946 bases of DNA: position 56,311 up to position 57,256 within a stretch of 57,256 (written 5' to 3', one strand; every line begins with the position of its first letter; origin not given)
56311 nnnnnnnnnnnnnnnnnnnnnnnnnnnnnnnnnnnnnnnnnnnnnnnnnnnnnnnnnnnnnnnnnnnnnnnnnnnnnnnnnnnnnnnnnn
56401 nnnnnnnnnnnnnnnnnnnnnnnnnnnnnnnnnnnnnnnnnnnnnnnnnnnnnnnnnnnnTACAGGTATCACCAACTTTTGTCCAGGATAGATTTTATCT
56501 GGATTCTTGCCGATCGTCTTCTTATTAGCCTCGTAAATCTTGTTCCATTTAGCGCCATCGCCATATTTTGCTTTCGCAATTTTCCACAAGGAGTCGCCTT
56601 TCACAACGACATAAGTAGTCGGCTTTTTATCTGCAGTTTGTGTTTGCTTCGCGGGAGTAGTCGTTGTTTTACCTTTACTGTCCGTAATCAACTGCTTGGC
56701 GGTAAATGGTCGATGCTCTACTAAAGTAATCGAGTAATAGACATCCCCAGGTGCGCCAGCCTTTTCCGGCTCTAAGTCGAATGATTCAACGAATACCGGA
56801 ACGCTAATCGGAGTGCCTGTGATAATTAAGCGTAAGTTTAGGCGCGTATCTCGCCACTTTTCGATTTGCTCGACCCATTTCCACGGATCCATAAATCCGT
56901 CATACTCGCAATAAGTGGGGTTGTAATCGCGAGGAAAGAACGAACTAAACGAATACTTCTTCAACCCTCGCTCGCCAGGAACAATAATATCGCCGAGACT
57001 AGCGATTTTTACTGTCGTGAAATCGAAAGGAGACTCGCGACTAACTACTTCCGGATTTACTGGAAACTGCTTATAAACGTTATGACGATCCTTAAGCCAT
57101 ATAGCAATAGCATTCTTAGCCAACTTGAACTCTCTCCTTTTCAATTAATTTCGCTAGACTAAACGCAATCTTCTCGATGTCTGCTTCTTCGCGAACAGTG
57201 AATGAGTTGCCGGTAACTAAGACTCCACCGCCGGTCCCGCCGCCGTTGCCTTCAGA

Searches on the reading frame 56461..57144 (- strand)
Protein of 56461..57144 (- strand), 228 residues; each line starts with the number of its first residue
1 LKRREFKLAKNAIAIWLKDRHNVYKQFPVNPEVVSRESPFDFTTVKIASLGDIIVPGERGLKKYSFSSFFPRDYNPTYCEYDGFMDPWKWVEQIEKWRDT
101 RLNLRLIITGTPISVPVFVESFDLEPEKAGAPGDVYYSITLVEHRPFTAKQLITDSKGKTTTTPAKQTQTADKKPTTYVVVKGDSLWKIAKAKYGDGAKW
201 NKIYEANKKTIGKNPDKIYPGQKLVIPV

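Call 94: search_protein_families(library=phrogs, max_evalue=0.000001, proteins=[window:56461-57144:-])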
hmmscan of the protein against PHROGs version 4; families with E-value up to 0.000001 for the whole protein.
window:56461-57144:- (228 aa): 6 families
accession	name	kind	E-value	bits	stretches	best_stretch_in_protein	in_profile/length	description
phrog_380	-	lysis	1.3e-69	235.6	1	8-227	17-235/309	endolysin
phrog_5184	-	unknown function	6.8e-30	104.7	1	14-151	3-136/140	-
phrog_21966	-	unknown function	1.3e-21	78.2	1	122-227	46-145/146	-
phrog_23201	-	unknown function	8.5e-17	62.4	1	18-151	9-136/224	-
phrog_14367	-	unknown function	1.3e-13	50.7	1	172-227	810-869/869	-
phrog_8272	-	tail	1.8e-08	35.7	1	177-227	39-88/93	tail protein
